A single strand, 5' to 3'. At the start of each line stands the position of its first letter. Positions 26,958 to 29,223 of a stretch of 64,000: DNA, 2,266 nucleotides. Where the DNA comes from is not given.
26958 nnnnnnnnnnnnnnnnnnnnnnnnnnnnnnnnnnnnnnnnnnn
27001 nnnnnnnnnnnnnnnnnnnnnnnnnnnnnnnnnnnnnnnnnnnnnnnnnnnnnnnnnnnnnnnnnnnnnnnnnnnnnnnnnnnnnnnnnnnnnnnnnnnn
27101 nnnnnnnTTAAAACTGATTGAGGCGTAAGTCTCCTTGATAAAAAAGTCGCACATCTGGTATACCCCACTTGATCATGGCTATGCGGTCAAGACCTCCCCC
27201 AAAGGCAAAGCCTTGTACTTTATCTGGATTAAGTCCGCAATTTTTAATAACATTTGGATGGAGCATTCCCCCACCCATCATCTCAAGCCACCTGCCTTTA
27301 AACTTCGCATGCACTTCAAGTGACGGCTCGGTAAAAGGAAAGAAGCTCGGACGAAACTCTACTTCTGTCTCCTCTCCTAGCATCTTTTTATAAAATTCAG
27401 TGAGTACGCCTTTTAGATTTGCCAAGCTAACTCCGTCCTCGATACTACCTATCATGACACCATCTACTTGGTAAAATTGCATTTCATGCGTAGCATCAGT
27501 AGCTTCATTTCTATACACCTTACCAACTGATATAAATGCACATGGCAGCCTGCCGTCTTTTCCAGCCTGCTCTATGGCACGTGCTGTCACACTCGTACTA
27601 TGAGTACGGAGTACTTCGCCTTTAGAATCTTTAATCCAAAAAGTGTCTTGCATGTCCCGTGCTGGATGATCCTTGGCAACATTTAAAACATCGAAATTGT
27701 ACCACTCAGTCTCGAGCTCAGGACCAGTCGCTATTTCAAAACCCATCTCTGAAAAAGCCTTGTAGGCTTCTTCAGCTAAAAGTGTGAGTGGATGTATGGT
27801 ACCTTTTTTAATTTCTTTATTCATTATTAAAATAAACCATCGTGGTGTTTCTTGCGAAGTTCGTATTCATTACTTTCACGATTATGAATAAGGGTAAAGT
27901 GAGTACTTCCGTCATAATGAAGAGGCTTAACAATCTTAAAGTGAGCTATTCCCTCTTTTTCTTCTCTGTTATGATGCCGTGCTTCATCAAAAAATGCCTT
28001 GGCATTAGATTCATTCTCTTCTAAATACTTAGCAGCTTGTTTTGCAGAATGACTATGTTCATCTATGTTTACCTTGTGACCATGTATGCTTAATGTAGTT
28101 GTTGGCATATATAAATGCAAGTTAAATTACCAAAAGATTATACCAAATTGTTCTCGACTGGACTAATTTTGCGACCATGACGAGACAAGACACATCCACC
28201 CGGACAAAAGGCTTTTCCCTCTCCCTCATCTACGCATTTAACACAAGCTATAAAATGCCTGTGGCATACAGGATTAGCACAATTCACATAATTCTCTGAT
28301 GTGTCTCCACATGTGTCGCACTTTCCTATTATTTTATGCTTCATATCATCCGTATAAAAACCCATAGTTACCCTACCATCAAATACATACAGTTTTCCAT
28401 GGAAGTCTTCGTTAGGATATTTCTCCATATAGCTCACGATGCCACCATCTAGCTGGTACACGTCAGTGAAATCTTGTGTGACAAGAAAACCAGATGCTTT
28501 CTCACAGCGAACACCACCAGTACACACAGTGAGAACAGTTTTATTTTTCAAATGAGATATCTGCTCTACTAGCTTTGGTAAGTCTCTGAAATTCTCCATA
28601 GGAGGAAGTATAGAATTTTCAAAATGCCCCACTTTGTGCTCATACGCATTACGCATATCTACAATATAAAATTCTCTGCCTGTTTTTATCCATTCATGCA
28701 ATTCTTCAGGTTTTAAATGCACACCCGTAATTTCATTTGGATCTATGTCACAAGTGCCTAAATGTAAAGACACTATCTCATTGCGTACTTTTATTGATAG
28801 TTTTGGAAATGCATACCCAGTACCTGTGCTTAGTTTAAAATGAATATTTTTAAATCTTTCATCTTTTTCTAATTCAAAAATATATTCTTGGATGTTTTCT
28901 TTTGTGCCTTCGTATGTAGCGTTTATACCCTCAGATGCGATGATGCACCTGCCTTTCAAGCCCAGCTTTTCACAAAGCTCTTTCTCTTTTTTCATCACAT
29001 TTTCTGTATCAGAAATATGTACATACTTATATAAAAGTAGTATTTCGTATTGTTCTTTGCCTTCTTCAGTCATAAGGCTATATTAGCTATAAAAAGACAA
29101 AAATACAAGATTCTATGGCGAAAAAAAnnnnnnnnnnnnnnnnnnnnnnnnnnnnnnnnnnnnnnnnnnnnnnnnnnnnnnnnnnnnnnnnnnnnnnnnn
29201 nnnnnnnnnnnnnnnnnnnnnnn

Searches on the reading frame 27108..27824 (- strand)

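Call 74: search_protein_families(library=pfam, proteins=[window:27108-27824:-], max_evalue=0.001)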
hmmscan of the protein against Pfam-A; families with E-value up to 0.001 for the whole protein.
window:27108-27824:- (238 aa): 2 families
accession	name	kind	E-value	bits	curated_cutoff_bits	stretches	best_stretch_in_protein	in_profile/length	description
PF01409.25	tRNA-synt_2d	-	2.7e-85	286.2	19.8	1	3-236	9-243/246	tRNA synthetases class II core domain (F)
PF00152.25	tRNA-synt_2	-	0.00034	20.2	25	0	99-161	96-157/308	tRNA synthetases class II (D, K and N)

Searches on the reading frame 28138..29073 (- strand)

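Call 74: search_protein_families(library=pfam, proteins=[window:28138-29073:-], max_evalue=0.001)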
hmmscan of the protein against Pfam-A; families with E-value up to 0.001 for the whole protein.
window:28138-29073:- (311 aa): 3 families
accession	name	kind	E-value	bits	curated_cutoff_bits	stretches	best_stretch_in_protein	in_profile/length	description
PF17773.7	UPF0176_N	-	5.8e-25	87.9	26.2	1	9-100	1-92/92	UPF0176 acylphosphatase like domain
PF12368.13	Rhodanese_C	-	5.1e-17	62.4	26.9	1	225-294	1-65/66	Rhodanase C-terminal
PF00581.25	Rhodanese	-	1.5e-11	45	22.2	1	122-217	2-101/102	Rhodanese-like domain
